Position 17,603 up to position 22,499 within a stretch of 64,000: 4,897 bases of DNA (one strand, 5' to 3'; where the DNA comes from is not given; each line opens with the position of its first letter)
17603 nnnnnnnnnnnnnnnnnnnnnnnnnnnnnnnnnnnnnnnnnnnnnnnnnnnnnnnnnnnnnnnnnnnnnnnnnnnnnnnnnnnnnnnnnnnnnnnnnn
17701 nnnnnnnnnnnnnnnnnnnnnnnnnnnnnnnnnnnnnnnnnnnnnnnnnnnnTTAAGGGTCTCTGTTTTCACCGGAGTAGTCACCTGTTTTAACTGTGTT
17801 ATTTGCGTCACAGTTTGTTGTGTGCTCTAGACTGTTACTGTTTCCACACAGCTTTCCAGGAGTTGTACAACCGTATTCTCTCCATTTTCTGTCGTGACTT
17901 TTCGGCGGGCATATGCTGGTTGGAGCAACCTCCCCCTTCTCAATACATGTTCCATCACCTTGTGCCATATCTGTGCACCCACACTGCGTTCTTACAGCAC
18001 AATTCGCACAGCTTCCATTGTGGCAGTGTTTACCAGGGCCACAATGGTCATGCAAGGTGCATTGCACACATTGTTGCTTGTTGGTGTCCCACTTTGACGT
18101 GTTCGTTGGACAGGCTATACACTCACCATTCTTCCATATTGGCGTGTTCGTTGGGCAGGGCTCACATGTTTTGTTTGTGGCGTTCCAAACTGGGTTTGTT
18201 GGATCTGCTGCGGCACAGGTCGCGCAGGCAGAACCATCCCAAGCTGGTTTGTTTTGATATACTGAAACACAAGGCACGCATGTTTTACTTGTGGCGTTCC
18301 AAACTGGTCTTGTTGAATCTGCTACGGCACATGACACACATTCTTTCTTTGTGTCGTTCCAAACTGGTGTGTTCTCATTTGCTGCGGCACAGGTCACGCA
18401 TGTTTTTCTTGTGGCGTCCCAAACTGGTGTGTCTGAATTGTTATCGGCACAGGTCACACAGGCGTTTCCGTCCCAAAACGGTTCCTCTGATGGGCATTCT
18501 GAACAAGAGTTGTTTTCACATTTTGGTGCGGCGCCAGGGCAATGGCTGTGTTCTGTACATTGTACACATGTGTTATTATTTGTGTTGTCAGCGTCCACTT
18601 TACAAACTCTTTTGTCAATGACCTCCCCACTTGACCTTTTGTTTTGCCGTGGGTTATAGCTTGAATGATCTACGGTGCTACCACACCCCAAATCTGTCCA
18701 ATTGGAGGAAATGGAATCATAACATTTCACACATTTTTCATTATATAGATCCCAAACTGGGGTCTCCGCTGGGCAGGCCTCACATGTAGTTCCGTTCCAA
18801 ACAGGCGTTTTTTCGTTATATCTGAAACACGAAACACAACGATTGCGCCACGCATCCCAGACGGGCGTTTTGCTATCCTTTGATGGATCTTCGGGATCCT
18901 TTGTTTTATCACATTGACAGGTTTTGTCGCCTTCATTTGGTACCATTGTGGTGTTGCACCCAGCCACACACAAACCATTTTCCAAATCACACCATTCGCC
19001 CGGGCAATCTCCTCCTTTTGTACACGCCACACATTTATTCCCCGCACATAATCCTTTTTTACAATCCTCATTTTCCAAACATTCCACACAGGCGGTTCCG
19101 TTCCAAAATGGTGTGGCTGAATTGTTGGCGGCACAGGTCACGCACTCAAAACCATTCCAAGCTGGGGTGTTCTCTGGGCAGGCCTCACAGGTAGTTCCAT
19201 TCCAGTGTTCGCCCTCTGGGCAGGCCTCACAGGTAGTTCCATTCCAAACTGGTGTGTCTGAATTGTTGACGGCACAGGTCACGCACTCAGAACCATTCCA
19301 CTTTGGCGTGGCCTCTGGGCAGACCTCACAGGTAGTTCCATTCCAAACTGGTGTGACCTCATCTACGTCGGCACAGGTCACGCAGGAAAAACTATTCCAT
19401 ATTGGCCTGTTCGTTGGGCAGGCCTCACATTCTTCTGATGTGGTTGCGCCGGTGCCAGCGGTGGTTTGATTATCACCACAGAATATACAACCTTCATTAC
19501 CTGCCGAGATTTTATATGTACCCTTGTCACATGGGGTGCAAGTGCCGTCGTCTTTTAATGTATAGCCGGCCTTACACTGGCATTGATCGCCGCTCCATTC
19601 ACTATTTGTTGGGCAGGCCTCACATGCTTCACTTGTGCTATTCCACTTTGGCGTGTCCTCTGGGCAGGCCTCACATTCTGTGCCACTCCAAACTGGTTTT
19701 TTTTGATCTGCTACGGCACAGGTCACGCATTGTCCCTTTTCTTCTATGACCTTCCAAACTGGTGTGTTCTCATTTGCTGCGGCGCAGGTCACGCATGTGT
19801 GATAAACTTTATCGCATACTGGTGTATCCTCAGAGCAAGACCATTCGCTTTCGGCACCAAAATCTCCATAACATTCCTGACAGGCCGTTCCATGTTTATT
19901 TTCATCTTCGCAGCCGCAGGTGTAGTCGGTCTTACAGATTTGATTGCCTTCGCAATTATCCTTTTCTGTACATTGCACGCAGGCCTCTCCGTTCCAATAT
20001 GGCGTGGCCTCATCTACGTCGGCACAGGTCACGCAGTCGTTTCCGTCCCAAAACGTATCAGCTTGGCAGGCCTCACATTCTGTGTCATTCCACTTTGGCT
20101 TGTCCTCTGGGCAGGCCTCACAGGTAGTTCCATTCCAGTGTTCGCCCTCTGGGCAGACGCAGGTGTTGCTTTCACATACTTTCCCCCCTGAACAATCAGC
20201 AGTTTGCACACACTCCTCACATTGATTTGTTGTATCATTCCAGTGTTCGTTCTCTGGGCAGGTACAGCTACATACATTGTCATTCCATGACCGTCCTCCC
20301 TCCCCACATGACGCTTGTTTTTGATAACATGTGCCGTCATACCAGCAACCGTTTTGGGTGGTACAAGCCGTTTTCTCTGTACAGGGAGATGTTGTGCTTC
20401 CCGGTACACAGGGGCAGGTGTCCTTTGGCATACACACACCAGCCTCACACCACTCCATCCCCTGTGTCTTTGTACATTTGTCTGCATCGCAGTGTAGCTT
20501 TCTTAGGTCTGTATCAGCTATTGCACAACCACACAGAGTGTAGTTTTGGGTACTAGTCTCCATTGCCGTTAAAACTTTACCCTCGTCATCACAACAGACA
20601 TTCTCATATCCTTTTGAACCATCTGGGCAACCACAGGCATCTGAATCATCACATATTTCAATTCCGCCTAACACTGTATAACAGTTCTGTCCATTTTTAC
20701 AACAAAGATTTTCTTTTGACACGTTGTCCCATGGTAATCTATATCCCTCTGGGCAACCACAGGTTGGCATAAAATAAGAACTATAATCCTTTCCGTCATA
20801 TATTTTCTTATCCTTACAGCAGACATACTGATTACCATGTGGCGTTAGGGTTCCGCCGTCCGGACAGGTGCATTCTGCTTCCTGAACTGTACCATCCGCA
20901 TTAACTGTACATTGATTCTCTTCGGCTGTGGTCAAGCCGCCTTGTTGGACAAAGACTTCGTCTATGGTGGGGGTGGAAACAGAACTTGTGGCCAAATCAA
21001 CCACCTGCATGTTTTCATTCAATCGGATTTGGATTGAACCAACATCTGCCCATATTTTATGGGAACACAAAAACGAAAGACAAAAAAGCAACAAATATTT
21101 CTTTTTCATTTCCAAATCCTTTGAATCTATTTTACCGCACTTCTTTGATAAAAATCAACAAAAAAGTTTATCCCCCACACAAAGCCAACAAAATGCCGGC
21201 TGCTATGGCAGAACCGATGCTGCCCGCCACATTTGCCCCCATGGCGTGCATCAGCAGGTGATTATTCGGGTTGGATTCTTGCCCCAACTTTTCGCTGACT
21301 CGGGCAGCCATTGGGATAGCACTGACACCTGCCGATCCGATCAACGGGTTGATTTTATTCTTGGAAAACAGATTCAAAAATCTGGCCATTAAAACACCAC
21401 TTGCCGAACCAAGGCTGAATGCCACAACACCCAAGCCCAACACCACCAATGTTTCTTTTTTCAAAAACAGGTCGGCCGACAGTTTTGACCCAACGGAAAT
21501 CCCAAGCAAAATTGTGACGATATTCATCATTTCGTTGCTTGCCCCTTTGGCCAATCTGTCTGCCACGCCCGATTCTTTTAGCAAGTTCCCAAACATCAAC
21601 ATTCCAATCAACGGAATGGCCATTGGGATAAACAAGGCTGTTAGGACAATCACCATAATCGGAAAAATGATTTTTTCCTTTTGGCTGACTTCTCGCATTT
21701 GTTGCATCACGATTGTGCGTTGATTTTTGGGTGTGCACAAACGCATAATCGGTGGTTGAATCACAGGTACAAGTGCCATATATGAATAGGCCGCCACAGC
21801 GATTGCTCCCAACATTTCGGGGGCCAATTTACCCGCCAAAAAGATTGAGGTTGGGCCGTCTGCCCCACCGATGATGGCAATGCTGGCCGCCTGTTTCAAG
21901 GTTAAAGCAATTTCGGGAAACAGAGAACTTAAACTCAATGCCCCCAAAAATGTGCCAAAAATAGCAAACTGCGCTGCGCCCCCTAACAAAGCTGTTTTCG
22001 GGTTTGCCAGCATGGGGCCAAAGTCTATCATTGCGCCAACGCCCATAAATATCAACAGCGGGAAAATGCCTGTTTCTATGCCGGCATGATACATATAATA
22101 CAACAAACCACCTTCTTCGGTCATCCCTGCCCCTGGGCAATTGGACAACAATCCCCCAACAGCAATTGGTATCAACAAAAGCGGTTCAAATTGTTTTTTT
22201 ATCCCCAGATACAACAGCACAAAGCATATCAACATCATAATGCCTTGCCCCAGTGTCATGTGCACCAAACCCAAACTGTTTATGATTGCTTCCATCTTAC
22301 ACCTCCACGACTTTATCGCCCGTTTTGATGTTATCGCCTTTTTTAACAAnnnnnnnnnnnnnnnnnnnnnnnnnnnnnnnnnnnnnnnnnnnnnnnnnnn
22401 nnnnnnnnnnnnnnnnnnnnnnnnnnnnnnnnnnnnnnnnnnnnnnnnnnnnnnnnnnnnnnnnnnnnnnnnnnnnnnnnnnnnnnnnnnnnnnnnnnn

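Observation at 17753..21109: Eukaryotic-like, hyper-cysteine-rich CXXC tandem-repeat secreted protein with conserved N-x-T sequons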

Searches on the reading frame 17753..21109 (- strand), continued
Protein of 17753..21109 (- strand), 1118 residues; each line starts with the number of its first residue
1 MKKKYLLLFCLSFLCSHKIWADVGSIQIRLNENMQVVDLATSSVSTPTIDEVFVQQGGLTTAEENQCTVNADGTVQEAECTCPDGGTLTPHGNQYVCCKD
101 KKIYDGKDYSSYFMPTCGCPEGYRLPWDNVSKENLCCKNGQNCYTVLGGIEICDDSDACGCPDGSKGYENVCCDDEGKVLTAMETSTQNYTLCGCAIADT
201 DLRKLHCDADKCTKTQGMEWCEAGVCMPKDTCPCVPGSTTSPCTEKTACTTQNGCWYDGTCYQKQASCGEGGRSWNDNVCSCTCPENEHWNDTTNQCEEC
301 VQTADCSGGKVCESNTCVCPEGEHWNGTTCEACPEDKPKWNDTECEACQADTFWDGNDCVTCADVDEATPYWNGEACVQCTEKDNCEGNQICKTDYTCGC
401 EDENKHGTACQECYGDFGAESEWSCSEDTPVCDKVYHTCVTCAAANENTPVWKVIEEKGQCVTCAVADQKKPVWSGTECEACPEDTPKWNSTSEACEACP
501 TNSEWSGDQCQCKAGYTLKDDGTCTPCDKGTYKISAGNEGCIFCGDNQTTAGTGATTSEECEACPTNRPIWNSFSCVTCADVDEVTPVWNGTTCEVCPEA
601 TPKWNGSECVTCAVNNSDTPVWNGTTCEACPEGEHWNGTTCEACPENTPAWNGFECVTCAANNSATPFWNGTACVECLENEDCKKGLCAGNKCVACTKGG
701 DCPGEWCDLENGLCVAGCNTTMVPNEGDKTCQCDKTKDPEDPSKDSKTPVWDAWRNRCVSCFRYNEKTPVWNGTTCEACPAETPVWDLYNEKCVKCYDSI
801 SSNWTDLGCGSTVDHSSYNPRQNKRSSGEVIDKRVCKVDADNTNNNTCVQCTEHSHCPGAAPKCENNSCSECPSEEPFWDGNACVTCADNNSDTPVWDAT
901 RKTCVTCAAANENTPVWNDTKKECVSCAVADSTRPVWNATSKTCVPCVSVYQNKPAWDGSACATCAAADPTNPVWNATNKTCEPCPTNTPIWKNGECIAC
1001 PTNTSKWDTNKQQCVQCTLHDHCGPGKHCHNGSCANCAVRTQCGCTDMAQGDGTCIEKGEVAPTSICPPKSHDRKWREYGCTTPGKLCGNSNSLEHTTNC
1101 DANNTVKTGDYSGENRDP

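Call 50: search_protein_representatives(protein=window:17753-21109:-)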
Query: 1118 residues. Proteins with E-value up to 0.001 (for the whole library): 614; up to 1e-10: 145; up to 1e-30: 15. The best 150 are listed.
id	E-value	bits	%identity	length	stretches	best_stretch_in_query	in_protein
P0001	0.0e+00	2662.6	100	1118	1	1-1118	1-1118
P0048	3.8e-121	422.6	38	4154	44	509-567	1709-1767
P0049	1.1e-73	265.4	40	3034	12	560-638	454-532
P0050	6.1e-61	223.2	35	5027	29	507-569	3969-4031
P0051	8.1e-47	176.4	39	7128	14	450-533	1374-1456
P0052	1.7e-37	145.5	50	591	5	561-677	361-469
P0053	1.7e-37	145.5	54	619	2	551-680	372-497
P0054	4.7e-37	144.1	39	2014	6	514-702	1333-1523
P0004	3.6e-35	137.8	37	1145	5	558-679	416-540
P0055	9.8e-35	136.4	50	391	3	560-732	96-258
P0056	7.5e-34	133.4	35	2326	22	459-562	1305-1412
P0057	6.3e-33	130.4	40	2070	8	843-928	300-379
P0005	6.0e-32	127.1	45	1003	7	561-660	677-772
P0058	7.1e-32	126.9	45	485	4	562-678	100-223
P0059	2.4e-31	125.1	34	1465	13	461-567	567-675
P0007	3.6e-25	104.7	38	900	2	531-660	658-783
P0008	2.4e-24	102.0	42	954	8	970-1018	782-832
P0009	3.5e-24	101.4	38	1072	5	557-671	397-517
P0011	9.6e-23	96.6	45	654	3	843-928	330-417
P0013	1.5e-19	86.1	36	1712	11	495-566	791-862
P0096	3.1e-17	78.4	32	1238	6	676-966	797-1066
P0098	4.0e-17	78.0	36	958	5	623-894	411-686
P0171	2.0e-11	59.1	35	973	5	778-909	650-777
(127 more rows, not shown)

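Call 71: find_encoding_contigs(protein=P0096, flank=8000, max_places=3)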
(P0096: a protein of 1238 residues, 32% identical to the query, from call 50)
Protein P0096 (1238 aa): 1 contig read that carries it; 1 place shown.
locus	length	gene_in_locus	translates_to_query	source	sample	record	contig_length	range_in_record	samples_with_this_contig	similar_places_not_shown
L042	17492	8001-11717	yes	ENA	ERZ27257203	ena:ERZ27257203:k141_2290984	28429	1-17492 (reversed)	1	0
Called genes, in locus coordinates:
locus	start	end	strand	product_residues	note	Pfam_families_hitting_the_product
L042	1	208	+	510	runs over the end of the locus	-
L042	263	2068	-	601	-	PF17297:PEPCK_N, PF00821:PEPCK_GTP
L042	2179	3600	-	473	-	-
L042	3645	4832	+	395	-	PF03600:CitMHS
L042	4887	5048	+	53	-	-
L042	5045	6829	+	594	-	PF00682:HMGL-like, PF02436:PYC_OADA, PF25919:BSH_CusB (faint), PF25917:BSH_RND (faint), PF00364:Biotin_lipoyl, PF25984:BSH_YknX (faint)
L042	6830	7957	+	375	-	PF03977:OAD_beta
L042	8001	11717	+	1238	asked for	-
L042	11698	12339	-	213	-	PF01351:RNase_HII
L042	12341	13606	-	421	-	PF00675:Peptidase_M16, PF05193:Peptidase_M16_C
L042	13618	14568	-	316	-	-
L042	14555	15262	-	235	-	PF20260:PUA_4, PF04452:Methyltrans_RNA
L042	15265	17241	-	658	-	PF13581:HATPase_c_2 (weak), PF00072:Response_reg, PF07228:SpoIIE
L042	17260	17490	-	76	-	?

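Call 73: find_encoding_contigs(protein=P0171, flank=8000, max_places=3)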
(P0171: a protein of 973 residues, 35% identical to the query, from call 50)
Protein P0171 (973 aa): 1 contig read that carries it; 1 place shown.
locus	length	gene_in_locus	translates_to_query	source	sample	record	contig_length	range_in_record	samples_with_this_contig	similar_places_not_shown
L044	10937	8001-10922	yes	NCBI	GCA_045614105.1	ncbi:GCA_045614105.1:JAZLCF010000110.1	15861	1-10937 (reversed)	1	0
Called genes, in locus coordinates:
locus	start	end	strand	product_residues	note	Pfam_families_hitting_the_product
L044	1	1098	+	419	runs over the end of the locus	PF07498:Rho_N, PF07497:Rho_RNA_bind, PF00006:ATP-synt_ab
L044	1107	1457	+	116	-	-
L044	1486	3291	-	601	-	PF17297:PEPCK_N, PF00821:PEPCK_GTP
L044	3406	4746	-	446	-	-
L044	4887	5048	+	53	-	PF04277:OAD_gamma (weak)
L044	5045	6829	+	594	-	PF00682:HMGL-like, PF02436:PYC_OADA, PF25919:BSH_CusB (faint), PF25917:BSH_RND (faint), PF00364:Biotin_lipoyl, PF25984:BSH_YknX (faint)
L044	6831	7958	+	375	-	PF03977:OAD_beta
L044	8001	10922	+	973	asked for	-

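Call 74: find_encoding_contigs(protein=P0098, flank=8000, max_places=3)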
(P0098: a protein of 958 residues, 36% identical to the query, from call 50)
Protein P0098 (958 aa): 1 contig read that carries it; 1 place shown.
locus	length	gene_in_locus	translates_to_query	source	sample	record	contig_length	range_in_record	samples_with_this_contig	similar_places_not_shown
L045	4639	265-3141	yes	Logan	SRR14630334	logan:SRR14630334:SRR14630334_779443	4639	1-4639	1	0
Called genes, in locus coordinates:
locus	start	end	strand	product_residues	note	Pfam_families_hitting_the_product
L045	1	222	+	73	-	?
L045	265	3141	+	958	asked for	-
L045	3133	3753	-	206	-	PF01351:RNase_HII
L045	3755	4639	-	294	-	?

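Call 93: search_dna_similar(query=window:17753-21109:-, collection=plasmids, mode=protein, max_rows=8)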
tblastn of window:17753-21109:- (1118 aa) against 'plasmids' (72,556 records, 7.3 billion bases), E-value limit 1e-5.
No match.

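Call 94: search_dna_similar(query=window:17753-21109:-, collection=phages, mode=protein, max_rows=8)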
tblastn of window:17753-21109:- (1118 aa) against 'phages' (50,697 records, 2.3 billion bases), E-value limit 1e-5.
No match.

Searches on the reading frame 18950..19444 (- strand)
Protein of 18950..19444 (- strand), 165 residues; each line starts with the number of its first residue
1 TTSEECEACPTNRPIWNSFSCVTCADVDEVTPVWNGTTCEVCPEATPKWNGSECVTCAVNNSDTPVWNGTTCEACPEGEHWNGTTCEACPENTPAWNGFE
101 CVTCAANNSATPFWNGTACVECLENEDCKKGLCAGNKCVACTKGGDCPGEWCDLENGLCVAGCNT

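Call 53: predict_structure(alignment_id=A2)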
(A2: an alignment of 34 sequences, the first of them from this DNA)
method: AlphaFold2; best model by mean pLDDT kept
length: 165 residues; sequences in the alignment: 34
mean_pLDDT: 83.6   pTM: 0.63
mean pLDDT of the five models: 83.6, 83.2, 80.4, 75.0, 69.7
residues with pLDDT >= 90: 91; 70-90: 32; 50-70: 37; < 50: 5
segments of 3 or more residues with pLDDT < 50: 163-165
pLDDT, mean of each block of 10 residues (from residue 1): 82 96 96 96 91 92 82 55 76 94 97 97 91 89 60 62 48
secondary structure, 60 per line:
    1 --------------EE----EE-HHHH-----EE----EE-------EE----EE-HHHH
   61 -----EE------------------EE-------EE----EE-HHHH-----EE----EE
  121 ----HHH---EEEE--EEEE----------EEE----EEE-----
elements in order: H24-27 H57-60 H104-107 E131-134 E137-140 E151-153 E158-160

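Call 59: fold_search(model_id=the predicted structure, library=pdb)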
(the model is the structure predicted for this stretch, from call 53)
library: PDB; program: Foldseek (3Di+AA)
matches with E <= 10: 9; with E <= 0.001: 0
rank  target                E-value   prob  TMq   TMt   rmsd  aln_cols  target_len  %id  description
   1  6hn4_F                1.0e+00  0.01  0.16  0.08  14.0       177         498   20  Leucine-zippered human insulin receptor ectodomain with single bound insulin - "lower" membrane-proximal part (released 2018-11-21)
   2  7sl1_A                1.4e+00  0.02  0.21  0.07  13.9       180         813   19  Full-length insulin receptor bound with site 1 binding deficient mutant insulin (A-V3E) (released 2022-03-30)
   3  4zxb_E                1.9e+00  0.01  0.18  0.06  13.4       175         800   20  Structure of the human insulin receptor ectodomain, IRDeltabeta construct, in complex with four Fab molecules (released 2016-02-24)
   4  4d90_B                3.1e+00  0.00  0.12  0.15  17.2        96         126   20  Crystal Structure of Del-1 EGF domains (released 2012-05-30)
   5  8jd1_3                3.9e+00  0.01  0.12  0.04   7.1        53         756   17  Cryo-EM structure of mGlu2-mGlu3 heterodimer in Rco state (released 2023-06-21)
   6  4r12_A                5.5e+00  0.07  0.12  0.03   1.3        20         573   35  Crystal structure of the gamma-secretase component Nicastrin (released 2014-09-17)
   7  8u4e_A                5.5e+00  0.01  0.15  0.06  14.0       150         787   22  Cryo-EM structure of long form insulin receptor (IR-B) with three IGF2 bound, asymmetric conformation. (released 2024-03-27)
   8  8v14_A                6.0e+00  0.01  0.14  0.14   9.1        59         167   17  Structure of NRAP-1 and its role in NMDAR signaling (released 2024-01-31)
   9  4bxw_B                7.1e+00  0.02  0.13  0.08   5.5        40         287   28  Crystal Structure of the Prothrombinase Complex from the Venom of Pseudonaja Textilis (released 2013-07-31)

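Call 80: find_homologous_proteins(query=A2, max_evalue=0.001)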
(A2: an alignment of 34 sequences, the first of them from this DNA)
Query A2 (34 sequences) (165 aa, profile of the alignment): 16 proteins with E <= 0.001 among 1398 candidates.
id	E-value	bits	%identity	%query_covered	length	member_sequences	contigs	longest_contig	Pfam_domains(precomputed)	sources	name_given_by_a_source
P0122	1.8e-15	75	33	65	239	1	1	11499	-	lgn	-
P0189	3.0e-14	71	34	48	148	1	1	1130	-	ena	-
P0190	2.4e-9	55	44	45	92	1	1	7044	-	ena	-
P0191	2.8e-9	55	34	38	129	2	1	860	-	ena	-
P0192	4.4e-8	51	29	44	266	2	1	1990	-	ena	-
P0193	8.6e-8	50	37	67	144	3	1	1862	-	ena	-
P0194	1.7e-7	49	32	73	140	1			-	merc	-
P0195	5.3e-7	47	32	67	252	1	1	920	PF23091.3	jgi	-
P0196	8.4e-7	47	32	66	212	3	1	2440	-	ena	-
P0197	2.3e-6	45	62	21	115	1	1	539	-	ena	-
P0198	3.9e-6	44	34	60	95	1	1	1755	-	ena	-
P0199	8.0e-6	43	32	45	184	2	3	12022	PF01607.30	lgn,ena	-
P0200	1.3e-5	43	32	40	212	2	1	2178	-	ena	-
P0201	5.2e-5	41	33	22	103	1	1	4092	-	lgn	-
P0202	1.4e-4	39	32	65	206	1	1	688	-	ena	-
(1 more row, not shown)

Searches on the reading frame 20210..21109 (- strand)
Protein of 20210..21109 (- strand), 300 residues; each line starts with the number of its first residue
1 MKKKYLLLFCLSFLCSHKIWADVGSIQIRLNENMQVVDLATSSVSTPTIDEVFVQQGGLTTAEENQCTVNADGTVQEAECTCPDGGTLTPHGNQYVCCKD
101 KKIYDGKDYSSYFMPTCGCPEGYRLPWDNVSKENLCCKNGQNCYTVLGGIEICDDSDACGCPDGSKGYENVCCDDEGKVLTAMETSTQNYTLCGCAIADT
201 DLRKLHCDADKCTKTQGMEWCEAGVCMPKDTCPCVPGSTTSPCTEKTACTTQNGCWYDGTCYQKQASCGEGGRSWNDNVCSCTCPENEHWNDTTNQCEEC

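Call 70: find_homologous_proteins(query=A3, max_evalue=0.001)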
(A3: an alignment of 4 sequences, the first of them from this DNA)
Query A3 (4 sequences) (300 aa, profile of the alignment): 1 proteins with E <= 0.001 among 6207 candidates.
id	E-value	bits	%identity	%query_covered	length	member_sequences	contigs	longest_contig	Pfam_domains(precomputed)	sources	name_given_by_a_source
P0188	5.8e-7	48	29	73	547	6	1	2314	-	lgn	-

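Call 72: find_encoding_contigs(protein=P0188, flank=8000, max_places=3)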
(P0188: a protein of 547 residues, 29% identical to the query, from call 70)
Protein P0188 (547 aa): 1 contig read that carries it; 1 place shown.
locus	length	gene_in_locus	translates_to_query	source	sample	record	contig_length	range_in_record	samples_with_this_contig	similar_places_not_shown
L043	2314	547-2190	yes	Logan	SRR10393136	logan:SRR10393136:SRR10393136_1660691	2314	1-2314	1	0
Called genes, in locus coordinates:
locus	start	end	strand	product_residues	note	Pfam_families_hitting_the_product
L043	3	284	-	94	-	?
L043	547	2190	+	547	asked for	-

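Call 89: predict_structure(alignment_id=A3)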
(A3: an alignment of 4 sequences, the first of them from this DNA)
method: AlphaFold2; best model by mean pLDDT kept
length: 300 residues; sequences in the alignment: 4
mean_pLDDT: 52.1   pTM: 0.33
mean pLDDT of the five models: 52.1, 46.2, 45.6, 43.6, 42.1
residues with pLDDT >= 90: 0; 70-90: 36; 50-70: 130; < 50: 134
segments of 3 or more residues with pLDDT < 50: 1-31, 33-36, 38-66, 68-78, 154-156, 183-192, 196-204, 236-244, 265-284
pLDDT, mean of each block of 10 residues (from residue 1): 46 39 38 43 29 26 40 49 76 71 75 71 63 62 59 54 55 55 44 44 52 59 60 49 50 52 45 43 55 56
secondary structure, 60 per line:
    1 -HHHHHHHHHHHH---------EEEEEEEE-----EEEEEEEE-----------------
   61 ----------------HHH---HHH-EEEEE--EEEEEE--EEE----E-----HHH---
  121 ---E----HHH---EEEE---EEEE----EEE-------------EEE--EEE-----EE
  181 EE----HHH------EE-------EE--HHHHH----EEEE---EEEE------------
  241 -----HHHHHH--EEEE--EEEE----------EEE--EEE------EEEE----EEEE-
elements in order: H2-13 E23-30 E36-43 E87-91 E94-99 E102-104 E135-138 E142-145 E150-152 E166-168 E171-173 E179-182 H209-213 E218-221 E225-228 H246-251 E254-257 E260-263 E274-276 E279-281 E288-291 E296-299

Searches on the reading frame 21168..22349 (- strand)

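Call 22: search_protein_families(library=pfam, proteins=[window:21168-22349:-], max_evalue=0.001)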
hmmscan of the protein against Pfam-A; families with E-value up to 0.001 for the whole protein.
window:21168-22349:- (393 aa): 1 family
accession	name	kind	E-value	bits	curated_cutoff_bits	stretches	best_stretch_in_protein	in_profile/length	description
PF03977.18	OAD_beta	-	2e-151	504.4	31.6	1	35-390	2-348/349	Na+-transporting oxaloacetate decarboxylase beta subunit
